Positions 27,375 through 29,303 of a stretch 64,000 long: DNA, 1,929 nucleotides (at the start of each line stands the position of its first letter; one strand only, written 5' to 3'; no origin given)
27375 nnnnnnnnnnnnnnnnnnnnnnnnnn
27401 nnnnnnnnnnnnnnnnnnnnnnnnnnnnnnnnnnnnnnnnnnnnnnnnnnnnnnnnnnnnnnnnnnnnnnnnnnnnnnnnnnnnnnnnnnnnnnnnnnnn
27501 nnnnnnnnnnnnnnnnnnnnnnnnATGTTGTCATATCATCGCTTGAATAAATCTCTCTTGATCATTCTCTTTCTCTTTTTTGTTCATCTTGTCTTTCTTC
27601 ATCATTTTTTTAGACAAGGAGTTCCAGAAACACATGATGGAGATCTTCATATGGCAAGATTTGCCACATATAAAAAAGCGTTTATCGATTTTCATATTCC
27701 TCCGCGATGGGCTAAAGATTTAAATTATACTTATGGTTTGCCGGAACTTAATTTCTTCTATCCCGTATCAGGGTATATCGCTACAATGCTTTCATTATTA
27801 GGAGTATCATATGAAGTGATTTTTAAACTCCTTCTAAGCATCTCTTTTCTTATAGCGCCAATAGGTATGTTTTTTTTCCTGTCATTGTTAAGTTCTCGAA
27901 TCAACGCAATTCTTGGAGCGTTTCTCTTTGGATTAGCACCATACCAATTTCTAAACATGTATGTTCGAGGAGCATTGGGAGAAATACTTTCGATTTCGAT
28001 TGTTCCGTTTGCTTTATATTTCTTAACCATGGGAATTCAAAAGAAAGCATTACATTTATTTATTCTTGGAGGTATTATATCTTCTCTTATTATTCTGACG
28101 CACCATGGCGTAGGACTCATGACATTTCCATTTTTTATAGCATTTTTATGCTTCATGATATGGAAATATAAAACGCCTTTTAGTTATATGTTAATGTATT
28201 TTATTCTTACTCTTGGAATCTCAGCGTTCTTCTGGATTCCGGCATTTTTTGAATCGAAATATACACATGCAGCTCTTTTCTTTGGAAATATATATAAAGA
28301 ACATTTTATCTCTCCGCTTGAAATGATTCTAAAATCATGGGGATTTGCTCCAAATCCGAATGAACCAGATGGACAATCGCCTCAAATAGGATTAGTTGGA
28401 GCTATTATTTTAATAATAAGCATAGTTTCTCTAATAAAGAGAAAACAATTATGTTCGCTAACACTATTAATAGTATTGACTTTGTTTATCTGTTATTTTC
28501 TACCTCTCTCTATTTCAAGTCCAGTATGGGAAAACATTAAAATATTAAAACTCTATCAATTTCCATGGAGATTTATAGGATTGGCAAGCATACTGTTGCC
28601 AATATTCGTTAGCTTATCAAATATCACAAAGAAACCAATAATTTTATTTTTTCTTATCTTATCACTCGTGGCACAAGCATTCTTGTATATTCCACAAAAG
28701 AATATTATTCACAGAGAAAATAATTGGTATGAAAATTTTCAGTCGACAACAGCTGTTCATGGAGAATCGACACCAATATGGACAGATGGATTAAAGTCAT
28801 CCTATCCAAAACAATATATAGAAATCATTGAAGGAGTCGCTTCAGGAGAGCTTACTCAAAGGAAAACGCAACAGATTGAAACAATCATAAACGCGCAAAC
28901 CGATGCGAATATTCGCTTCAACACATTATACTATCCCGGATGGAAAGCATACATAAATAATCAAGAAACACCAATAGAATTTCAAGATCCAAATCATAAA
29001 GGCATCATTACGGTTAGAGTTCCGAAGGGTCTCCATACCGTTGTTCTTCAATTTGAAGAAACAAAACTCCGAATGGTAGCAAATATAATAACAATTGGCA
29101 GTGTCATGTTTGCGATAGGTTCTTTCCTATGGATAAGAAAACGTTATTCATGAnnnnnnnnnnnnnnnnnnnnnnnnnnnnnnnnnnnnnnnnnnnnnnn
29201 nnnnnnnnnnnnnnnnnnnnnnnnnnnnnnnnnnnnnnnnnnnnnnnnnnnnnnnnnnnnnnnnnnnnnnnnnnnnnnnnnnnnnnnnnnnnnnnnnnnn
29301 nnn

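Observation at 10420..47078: Six paralogs of an uncharacterised membrane family with a conserved THDG-x2-H...PRW...LN-x-GYG-xP...FYxP loop and a YfhO-like C-terminal YYPGW domain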

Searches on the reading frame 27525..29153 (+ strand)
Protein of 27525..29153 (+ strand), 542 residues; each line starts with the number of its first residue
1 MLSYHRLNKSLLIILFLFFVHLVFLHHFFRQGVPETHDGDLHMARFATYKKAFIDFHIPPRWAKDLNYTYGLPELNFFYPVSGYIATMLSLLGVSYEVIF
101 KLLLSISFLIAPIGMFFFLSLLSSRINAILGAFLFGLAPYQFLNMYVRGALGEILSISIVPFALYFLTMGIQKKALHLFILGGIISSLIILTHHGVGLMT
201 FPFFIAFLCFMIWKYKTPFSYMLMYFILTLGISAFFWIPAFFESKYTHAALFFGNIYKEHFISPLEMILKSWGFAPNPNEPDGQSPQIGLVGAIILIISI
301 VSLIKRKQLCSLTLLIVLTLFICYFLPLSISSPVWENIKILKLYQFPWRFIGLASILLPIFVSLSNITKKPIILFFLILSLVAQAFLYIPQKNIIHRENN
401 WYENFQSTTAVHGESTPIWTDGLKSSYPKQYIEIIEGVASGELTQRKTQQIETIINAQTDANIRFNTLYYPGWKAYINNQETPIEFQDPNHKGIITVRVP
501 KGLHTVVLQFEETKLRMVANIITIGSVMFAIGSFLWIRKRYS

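Call 4: search_protein_families(library=pfam, proteins=[window:27525-29153:+], max_evalue=0.1)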
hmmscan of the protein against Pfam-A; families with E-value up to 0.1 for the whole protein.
window:27525-29153:+ (542 aa): 1 family
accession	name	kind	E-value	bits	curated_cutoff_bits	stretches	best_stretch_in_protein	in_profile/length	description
PF10131.15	PTPS_related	-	4.4e-09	35.8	26.4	1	75-395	1-310/621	6-pyruvoyl-tetrahydropterin synthase related domain; membrane protein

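Call 5: search_protein_families(library=ncbifam, proteins=[window:27525-29153:+], max_evalue=0.1)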
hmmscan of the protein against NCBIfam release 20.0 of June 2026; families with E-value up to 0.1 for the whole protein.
window:27525-29153:+ (542 aa): 0 families
